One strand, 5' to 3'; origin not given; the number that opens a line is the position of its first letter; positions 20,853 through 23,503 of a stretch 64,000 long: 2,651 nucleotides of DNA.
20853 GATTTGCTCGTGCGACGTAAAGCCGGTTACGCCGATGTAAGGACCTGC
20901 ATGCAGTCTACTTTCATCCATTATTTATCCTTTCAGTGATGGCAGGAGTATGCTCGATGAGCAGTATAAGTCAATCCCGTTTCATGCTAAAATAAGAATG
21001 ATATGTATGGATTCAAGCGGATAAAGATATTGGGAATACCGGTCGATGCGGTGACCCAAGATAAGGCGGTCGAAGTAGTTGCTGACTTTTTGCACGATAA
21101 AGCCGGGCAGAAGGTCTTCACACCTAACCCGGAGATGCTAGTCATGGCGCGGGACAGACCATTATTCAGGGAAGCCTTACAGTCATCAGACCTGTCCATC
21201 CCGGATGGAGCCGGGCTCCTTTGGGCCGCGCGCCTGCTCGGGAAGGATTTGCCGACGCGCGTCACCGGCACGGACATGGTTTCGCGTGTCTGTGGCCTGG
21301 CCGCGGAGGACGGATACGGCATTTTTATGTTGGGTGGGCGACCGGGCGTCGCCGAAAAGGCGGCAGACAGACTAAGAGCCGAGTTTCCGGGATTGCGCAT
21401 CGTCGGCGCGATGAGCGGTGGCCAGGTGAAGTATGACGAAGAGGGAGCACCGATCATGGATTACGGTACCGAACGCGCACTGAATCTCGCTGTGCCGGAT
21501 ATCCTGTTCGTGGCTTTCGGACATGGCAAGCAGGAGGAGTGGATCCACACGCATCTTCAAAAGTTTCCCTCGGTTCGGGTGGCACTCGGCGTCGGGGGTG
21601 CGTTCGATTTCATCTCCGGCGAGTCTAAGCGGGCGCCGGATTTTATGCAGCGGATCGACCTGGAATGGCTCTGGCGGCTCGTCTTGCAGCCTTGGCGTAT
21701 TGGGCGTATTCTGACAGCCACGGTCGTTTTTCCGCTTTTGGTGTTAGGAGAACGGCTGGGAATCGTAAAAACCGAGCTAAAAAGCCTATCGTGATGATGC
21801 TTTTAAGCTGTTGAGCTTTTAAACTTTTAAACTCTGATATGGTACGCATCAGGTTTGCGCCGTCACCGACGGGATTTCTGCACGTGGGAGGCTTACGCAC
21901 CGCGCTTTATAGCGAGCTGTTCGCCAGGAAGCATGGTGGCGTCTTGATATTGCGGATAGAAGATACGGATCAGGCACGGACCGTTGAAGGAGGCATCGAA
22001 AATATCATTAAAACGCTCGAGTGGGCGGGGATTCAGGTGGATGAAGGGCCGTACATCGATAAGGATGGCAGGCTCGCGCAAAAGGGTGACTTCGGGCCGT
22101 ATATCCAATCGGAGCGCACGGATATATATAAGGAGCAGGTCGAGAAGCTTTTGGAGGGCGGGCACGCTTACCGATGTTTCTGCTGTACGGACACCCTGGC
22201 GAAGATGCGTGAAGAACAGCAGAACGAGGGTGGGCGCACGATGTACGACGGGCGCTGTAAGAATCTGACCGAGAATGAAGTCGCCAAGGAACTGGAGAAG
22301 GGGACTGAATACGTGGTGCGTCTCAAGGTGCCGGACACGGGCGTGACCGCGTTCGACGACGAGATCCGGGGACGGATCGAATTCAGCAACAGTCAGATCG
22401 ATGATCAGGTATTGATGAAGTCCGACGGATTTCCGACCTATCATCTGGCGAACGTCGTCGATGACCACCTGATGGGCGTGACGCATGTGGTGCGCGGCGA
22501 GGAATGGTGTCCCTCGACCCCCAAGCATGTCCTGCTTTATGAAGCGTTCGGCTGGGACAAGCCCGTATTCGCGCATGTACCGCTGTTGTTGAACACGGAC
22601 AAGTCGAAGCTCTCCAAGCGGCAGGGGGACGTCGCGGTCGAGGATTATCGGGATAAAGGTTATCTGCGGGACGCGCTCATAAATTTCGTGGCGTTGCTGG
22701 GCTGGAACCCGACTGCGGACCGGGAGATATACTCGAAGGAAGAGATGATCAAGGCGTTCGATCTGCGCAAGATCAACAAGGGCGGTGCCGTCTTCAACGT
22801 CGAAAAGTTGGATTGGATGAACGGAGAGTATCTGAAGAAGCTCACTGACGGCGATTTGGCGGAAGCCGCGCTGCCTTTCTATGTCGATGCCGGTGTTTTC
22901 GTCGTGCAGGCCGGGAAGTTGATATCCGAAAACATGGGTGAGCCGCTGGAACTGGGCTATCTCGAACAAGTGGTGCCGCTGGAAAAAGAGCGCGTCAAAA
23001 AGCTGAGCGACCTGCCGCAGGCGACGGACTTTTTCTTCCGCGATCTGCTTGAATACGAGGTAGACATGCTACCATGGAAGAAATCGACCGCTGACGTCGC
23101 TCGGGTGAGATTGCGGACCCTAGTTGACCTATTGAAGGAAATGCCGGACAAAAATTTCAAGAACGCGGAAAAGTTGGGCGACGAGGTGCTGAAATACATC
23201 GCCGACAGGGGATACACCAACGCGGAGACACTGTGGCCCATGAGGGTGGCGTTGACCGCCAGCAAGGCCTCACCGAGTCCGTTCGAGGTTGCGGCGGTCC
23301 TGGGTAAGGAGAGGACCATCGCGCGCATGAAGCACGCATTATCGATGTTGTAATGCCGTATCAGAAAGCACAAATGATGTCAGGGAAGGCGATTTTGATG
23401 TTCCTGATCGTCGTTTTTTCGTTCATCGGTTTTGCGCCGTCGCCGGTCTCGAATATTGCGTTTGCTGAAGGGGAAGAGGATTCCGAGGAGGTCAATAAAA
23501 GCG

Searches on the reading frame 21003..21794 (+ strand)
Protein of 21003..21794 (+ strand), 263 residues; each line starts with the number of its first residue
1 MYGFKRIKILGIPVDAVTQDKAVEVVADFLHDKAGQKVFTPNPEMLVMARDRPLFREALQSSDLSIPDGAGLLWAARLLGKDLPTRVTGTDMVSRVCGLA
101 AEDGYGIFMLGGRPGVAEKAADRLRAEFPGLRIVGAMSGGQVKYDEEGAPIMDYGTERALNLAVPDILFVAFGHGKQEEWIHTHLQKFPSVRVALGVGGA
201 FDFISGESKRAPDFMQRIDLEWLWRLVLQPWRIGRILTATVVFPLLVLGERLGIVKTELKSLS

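Call 60: search_protein_families(library=pfam, proteins=[window:21003-21794:+], max_evalue=0.001)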
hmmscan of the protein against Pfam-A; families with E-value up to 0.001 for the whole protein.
window:21003-21794:+ (263 aa): 1 family
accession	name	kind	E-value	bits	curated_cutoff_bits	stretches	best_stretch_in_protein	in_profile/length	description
PF03808.19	Glyco_tran_WecG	-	4e-55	186.6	27.4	1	62-236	1-167/168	Glycosyl transferase WecG/TagA/CpsF family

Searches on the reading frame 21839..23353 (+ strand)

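Call 60: search_protein_families(library=pfam, proteins=[window:21839-23353:+], max_evalue=0.001)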
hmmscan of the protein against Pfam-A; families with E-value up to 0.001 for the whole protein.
window:21839-23353:+ (504 aa): 2 families
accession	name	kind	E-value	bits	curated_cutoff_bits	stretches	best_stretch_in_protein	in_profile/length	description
PF00749.27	tRNA-synt_1c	-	2.8e-108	362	23.4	1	1-326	1-314/314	tRNA synthetases class I (E and Q), catalytic domain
PF19269.4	Anticodon_2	-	7.4e-28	98.2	23.6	1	340-501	2-141/141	Anticodon binding domain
